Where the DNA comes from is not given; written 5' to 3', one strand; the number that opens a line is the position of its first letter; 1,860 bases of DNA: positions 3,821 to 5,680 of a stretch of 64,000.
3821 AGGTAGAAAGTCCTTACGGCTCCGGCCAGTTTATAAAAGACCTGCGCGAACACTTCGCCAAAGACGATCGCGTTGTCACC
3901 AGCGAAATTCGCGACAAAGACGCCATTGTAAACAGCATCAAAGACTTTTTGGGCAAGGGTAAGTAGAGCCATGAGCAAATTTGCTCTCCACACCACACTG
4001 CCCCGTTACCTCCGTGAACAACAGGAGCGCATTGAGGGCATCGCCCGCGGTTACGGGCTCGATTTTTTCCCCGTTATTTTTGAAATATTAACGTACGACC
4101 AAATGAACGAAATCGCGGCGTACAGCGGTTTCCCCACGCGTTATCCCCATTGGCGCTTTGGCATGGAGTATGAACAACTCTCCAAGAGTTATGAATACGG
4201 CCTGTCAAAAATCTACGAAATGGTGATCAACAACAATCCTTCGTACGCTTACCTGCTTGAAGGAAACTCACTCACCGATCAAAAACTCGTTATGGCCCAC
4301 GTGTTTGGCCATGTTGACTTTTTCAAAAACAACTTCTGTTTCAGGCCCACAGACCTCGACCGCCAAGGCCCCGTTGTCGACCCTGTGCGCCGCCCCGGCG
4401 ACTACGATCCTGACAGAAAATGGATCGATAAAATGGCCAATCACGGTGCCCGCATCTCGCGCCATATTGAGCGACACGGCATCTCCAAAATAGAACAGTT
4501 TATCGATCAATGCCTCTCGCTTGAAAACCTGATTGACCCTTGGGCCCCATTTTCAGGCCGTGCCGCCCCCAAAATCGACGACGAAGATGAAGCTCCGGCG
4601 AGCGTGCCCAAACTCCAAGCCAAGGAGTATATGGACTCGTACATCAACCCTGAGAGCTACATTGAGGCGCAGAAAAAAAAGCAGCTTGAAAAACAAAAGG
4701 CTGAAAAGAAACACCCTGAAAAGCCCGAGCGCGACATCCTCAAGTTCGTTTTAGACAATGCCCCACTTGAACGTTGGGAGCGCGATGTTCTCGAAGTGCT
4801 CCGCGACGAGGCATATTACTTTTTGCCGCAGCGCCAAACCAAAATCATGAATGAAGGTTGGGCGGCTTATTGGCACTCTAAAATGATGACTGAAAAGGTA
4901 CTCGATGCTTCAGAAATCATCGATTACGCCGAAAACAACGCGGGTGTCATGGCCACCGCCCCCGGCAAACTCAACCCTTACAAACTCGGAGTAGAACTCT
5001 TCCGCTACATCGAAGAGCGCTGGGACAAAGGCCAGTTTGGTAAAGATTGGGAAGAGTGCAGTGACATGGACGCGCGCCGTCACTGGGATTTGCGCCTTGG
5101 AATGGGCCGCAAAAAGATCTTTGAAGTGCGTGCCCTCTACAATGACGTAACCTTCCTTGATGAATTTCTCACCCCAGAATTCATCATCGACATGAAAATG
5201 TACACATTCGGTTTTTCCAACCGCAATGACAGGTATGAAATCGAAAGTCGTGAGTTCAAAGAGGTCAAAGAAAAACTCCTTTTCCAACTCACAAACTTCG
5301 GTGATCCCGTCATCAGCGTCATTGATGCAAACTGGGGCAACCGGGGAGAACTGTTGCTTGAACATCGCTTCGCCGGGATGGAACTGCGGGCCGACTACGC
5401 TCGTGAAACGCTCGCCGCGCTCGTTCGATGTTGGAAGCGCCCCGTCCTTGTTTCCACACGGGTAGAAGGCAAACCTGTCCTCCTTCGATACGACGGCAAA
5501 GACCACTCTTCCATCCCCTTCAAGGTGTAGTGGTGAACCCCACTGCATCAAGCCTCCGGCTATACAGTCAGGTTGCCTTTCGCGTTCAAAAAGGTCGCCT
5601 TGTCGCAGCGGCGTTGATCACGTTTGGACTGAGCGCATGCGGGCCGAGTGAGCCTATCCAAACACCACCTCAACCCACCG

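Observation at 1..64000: The 8-bp palindrome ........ is about 15-fold over-represented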

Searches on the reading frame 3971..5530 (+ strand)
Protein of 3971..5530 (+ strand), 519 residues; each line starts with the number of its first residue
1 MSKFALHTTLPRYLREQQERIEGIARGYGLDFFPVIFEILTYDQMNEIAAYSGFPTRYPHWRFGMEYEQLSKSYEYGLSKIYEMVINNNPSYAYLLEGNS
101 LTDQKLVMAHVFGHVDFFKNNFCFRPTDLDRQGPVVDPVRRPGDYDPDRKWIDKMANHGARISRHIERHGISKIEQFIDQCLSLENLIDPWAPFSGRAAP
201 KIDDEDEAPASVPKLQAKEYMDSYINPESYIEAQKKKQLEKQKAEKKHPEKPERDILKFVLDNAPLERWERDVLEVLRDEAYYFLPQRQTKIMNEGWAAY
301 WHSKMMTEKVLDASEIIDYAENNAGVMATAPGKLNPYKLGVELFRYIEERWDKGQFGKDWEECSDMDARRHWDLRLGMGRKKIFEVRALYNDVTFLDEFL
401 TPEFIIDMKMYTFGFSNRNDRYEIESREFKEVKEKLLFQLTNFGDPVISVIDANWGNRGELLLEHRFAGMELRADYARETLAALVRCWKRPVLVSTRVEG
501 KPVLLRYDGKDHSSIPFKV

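Call 8: search_protein_families(library=pfam, proteins=[window:3971-5530:+])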
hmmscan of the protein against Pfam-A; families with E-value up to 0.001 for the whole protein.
window:3971-5530:+ (519 aa): 2 families
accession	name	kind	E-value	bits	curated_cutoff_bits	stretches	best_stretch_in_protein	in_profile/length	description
PF04293.20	SpoVR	-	5e-137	457.4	27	1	13-443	6-405/407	SpoVR like protein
PF24755.2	SpoVR_C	-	7.6e-07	29.5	27.6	1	446-493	1-49/55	SpoVR-like C-terminal domain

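Call 10: find_related_loci(query=window:3971-5530:+, collection=genome_contigs, flank=10000)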
Query window:3971-5530:+ (519 aa) in genome_contigs; peptide patterns used: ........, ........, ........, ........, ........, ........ (x = any residue, [..] = any of these).
407 stretches matched a pattern; 177 encode a relative of the query (tblastn E <= 1e-3); the best 80 are kept; 80 distinct loci.
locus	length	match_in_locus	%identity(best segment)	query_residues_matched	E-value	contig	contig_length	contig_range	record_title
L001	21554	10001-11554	85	1-519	0e+0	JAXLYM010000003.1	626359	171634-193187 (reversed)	MAG: Polyangiaceae bacterium isolate STL-MYX13 C2.77.fa-3, whole genome shotgun sequence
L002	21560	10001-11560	80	1-519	0e+0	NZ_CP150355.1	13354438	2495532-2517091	Sorangium sp. So ce1000 chromosome, complete genome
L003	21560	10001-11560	80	1-519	0e+0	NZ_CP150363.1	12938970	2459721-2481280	Sorangium sp. So ce1335 chromosome, complete genome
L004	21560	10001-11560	79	1-519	0e+0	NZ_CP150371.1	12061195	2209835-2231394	Sorangium sp. So ce176 chromosome, complete genome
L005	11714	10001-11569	79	1-519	0e+0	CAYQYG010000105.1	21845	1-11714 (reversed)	MAG TPA_asm: uncultured Polyangiaceae bacterium isolate binchicken_co16_22 genome assembly, contig: NODE_4007_length_218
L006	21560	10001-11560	79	1-519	0e+0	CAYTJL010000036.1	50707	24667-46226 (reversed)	MAG TPA_asm: uncultured Polyangiaceae bacterium isolate SRP189682_co1_9 genome assembly, contig: NODE_728_length_50707_c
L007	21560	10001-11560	79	1-519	0e+0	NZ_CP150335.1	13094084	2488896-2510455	Sorangium sp. So ce375 chromosome, complete genome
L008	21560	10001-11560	79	1-519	0e+0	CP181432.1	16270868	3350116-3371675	Sorangium sp. So ce1128 chromosome, complete genome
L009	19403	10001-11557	88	1-519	0e+0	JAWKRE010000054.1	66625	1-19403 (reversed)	MAG: Polyangiaceae bacterium isolate ABC1.6 ABC1.6.fa-54, whole genome shotgun sequence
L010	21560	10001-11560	79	1-519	0e+0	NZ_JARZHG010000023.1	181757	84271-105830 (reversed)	Polyangium sp. y55x31 NODE_23_length_181757_cov_16.871101, whole genome shotgun sequence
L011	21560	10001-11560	80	1-519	0e+0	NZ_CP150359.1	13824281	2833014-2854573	Sorangium sp. So ce1099 chromosome, complete genome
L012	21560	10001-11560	80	1-519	0e+0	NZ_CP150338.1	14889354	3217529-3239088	Sorangium sp. So ce388 chromosome, complete genome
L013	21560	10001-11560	79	1-519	0e+0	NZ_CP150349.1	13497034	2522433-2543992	Sorangium sp. So ce726 chromosome, complete genome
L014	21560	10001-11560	78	1-519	0e+0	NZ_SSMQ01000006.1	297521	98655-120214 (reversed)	Polyangium fumosum strain DSM 14668 Scaffold6_1, whole genome shotgun sequence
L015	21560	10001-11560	78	1-519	0e+0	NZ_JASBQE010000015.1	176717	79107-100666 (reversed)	Polyangium sp. 15x6 NODE_15_length_176717_cov_15.140348, whole genome shotgun sequence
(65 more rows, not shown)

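Call 12: find_encoding_contigs(protein=window:3971-5530:+, flank=10000, max_places=10)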
Protein window:3971-5530:+ (519 aa): no gene with exactly this product is on record in the collection.

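Call 17: find_homologous_proteins(query=window:3971-5530:+, max_evalue=1e-100)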
Query window:3971-5530:+ (519 aa): 7907 proteins with E <= 1e-100 among 8000 candidates; the best 120 are listed.
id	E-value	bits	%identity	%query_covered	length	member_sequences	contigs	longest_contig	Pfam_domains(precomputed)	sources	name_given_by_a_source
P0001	0.0e+0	1216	100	100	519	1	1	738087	PF04293.21,PF24755.3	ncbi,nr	ncbi:MAG: SpoVR family protein [Polyangiaceae bacterium]|nr:SpoVR family protein [Polyangiaceae bact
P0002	0.0e+0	1078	86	100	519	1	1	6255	PF04293.21,PF24755.3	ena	-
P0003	0.0e+0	1072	85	100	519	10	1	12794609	PF04293.21,PF24755.3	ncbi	-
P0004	0.0e+0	1071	85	100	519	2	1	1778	PF04293.21,PF24755.3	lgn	-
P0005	0.0e+0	1068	85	100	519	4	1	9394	PF04293.21,PF24755.3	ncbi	-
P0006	0.0e+0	1062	85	100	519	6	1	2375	PF04293.21,PF24755.3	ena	-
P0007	0.0e+0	1046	85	100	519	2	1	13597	PF04293.21,PF24755.3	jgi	jgi:stage V sporulation protein R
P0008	1.3e-297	1006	80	100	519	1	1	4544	PF04293.21,PF24755.3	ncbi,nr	ncbi:MAG TPA: SpoVR family protein [Minicystis sp.]|nr:SpoVR family protein [Minicystis sp.]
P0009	8.0e-297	1003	78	100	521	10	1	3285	PF04293.21,PF24755.3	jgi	jgi:stage V sporulation protein R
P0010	8.0e-297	1003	80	100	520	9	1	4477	PF04293.21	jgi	jgi:stage V sporulation protein R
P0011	1.7e-296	1002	79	100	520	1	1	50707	PF04293.21,PF24755.3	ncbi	-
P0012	5.0e-296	1001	80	100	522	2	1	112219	PF04293.21,PF24755.3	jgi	jgi:stage V sporulation protein R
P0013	8.4e-296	1000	78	100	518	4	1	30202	PF04293.21,PF24755.3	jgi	jgi:stage V sporulation protein R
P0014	8.6e-296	1000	79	100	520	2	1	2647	PF04293.21,PF24755.3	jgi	jgi:stage V sporulation protein R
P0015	4.5e-295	997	79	100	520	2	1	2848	PF04293.21,PF24755.3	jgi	jgi:stage V sporulation protein R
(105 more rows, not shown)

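Call 18: list_cluster_members(proteins=[P0001])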
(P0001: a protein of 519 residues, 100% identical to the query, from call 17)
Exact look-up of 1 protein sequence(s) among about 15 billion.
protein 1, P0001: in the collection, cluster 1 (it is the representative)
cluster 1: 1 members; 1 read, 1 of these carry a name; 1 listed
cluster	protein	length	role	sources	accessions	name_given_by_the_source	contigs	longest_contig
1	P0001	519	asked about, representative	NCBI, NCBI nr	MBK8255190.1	MAG: SpoVR family protein [Polyangiaceae bacterium] | SpoVR family protein [Polyangiaceae bacterium]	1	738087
